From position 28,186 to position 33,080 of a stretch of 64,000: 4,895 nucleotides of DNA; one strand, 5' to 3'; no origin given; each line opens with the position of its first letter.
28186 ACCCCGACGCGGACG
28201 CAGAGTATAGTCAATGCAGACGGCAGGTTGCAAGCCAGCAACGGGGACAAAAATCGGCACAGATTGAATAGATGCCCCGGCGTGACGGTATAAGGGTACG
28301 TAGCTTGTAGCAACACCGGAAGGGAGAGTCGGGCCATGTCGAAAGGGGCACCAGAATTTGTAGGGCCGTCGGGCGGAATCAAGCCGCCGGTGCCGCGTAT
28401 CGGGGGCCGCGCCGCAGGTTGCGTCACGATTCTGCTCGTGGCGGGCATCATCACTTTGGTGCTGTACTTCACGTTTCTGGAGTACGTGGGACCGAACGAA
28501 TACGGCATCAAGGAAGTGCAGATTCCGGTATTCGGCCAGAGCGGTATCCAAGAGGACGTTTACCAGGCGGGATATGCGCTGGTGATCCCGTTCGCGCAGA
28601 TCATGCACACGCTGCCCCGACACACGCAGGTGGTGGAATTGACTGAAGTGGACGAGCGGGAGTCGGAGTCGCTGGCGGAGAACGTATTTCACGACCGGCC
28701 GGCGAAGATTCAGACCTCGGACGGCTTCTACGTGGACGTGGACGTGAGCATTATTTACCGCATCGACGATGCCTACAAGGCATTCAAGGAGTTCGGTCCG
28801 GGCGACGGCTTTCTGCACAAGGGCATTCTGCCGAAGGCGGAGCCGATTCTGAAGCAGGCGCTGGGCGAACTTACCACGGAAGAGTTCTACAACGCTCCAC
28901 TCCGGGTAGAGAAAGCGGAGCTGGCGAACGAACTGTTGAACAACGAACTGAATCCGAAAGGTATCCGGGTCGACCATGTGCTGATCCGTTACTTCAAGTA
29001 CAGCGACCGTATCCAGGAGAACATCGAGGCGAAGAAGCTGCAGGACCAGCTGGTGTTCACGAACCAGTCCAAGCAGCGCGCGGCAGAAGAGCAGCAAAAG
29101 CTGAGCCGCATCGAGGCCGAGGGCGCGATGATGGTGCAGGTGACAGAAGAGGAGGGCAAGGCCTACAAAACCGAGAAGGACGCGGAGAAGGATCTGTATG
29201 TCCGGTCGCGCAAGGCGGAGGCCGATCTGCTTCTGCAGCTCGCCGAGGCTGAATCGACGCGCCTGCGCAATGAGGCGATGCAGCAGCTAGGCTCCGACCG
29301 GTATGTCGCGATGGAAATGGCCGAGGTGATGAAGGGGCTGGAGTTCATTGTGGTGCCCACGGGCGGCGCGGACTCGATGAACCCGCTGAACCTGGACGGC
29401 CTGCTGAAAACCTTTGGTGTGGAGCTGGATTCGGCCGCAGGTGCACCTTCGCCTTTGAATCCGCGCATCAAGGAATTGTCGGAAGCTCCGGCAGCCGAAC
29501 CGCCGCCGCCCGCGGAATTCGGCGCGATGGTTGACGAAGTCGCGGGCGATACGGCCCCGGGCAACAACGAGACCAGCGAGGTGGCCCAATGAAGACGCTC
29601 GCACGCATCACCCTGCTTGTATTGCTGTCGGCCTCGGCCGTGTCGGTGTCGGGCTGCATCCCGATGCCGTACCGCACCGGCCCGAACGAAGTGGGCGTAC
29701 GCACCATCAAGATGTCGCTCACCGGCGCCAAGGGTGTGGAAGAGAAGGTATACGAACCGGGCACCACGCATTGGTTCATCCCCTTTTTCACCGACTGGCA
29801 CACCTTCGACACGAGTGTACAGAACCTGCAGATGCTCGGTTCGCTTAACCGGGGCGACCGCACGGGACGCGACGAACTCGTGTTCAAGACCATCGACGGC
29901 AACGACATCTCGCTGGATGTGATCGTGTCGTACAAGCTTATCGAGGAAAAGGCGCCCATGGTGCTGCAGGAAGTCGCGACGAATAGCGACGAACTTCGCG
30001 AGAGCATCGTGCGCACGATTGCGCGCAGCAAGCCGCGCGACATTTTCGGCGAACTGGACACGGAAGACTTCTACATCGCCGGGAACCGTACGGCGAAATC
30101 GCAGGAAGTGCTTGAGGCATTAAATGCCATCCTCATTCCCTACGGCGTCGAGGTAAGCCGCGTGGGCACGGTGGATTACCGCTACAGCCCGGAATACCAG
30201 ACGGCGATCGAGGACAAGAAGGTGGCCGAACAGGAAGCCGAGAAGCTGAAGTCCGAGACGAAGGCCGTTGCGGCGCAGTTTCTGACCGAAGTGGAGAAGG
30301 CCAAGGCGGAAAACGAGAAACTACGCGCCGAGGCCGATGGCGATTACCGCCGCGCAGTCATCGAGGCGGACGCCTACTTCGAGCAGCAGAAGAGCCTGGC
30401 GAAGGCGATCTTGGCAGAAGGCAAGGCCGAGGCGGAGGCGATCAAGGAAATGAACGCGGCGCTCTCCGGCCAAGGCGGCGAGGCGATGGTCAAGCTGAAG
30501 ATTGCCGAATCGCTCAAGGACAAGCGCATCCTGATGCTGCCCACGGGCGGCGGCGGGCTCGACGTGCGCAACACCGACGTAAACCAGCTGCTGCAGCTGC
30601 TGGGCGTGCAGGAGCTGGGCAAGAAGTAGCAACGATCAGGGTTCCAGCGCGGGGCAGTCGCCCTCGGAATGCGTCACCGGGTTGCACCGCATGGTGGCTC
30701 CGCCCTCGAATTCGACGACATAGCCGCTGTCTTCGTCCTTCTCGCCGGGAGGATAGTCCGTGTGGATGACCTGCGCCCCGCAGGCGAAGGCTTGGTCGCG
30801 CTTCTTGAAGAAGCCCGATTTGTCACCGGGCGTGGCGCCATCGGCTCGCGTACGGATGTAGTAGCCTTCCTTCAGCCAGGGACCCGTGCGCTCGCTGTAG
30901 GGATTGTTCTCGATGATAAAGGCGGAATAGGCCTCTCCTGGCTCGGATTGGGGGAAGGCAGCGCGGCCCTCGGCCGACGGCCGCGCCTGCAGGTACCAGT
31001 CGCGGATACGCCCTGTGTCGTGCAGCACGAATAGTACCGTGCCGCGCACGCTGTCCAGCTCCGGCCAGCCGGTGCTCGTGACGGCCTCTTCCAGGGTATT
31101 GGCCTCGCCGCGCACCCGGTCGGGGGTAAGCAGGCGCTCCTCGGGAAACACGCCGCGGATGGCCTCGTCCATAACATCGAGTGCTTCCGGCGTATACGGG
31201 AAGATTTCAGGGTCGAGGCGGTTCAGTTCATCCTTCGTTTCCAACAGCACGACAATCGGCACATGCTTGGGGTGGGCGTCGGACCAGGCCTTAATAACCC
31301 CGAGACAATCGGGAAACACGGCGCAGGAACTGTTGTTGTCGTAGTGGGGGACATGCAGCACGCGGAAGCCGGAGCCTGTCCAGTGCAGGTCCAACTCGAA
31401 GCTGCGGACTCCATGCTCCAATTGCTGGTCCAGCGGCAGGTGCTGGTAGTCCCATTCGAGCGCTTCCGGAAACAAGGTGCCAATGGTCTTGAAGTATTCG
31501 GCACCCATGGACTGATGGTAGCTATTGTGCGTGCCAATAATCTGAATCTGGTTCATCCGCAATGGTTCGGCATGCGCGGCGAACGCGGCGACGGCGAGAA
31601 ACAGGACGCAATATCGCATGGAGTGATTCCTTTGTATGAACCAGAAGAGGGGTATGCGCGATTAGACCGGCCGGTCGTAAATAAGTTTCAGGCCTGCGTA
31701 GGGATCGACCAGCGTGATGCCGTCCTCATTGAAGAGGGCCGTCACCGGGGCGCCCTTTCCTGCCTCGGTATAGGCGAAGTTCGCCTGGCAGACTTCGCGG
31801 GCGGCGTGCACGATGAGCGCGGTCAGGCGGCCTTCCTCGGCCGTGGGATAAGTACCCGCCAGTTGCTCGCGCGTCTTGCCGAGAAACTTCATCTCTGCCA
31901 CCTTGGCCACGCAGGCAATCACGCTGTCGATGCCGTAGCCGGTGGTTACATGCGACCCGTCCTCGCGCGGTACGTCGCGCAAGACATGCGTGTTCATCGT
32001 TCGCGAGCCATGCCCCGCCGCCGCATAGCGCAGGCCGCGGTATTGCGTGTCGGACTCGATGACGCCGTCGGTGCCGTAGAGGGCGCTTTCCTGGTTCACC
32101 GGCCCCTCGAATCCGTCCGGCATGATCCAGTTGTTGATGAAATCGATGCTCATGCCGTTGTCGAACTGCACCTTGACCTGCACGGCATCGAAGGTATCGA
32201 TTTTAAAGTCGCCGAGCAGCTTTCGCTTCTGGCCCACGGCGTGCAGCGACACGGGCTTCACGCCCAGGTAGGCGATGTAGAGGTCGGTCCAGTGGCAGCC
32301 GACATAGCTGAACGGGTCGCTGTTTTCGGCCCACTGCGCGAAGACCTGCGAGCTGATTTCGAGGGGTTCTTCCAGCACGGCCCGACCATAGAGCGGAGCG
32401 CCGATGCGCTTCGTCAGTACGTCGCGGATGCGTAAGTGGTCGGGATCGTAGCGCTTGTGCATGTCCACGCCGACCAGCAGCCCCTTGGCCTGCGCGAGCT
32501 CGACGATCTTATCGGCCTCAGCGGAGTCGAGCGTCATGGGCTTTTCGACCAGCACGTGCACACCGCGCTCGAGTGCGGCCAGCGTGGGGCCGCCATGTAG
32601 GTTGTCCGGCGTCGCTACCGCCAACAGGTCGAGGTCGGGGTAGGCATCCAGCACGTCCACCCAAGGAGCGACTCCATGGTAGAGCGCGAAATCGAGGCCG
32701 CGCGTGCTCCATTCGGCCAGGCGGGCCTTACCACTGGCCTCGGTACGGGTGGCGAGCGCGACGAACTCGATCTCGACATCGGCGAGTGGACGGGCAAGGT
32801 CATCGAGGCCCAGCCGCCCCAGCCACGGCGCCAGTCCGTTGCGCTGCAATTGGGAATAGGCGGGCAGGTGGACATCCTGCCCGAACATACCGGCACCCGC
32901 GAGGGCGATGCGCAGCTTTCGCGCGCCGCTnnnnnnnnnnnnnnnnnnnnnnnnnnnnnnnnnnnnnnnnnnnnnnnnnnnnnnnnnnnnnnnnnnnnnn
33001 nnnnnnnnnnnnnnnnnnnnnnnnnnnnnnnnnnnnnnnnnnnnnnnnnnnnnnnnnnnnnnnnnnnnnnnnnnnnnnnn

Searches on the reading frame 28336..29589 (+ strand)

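Call 8: search_protein_families(library=pfam, proteins=[window:28336-29589:+], max_evalue=0.01)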
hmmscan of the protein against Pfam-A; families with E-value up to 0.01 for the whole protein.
window:28336-29589:+ (418 aa): 2 families
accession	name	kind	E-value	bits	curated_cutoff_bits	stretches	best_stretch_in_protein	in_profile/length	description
PF01145.31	Band_7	-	5.6e-24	85.6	23.6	1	51-251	3-173/176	SPFH domain / Band 7 family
PF15975.10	Flot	-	0.0027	18.2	27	1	290-358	9-81/124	Flotillin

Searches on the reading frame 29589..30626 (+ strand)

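Call 8: search_protein_families(library=pfam, proteins=[window:29589-30626:+], max_evalue=0.01)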
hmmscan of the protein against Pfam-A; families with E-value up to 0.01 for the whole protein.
window:29589-30626:+ (346 aa): 1 family
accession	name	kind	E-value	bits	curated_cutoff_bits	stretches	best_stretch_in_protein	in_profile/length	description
PF01145.31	Band_7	-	8e-28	98.1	23.6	1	30-232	3-166/176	SPFH domain / Band 7 family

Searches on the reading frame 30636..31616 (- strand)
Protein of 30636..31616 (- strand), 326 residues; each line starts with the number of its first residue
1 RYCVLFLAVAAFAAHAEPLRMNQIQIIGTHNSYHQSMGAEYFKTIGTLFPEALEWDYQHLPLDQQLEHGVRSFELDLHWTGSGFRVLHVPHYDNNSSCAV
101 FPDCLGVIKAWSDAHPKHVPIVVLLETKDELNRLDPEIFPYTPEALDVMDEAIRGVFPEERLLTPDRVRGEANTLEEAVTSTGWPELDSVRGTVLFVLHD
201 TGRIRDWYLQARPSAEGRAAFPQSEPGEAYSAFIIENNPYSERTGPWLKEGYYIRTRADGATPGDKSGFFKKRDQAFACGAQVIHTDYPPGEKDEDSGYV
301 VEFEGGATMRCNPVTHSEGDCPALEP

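Call 8: search_protein_families(library=pfam, proteins=[window:30636-31616:-], max_evalue=0.01)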
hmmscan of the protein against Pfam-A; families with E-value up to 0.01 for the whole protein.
window:30636-31616:- (326 aa): 2 families
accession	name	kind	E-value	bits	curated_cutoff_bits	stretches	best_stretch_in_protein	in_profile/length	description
PF16670.11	PI-PLC-C1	-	5e-89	299.1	29.9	2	82-313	94-329/329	Phosphoinositide phospholipase C, Ca2+-dependent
PF00388.25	PI-PLC-X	-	0.0011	19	23.1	1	58-128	28-95/144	Phosphatidylinositol-specific phospholipase C, X domain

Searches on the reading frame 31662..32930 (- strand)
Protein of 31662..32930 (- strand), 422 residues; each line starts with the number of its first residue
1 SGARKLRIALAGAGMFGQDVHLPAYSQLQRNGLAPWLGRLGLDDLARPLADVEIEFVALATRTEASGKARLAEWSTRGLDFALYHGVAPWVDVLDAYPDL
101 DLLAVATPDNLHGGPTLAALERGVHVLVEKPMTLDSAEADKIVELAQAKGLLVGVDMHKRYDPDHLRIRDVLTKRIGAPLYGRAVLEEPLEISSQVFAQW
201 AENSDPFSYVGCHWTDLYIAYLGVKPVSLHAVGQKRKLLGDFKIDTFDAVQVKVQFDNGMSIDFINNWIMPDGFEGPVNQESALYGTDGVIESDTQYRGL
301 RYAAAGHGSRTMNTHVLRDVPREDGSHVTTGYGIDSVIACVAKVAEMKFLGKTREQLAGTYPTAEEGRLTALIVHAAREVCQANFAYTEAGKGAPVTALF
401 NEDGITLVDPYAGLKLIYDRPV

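Call 8: search_protein_families(library=pfam, proteins=[window:31662-32930:-], max_evalue=0.01)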
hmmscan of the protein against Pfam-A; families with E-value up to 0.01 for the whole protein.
window:31662-32930:- (422 aa): 2 families
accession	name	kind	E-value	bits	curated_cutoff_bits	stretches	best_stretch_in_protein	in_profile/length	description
PF01408.29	GFO_IDH_MocA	-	1.9e-17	64.5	24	1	6-156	1-119/120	Oxidoreductase family, NAD-binding Rossmann fold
PF22725.1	GFO_IDH_MocA_C3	-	1.2e-08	35.4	27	1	174-292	11-124/124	GFO/IDH/MocA C-terminal domain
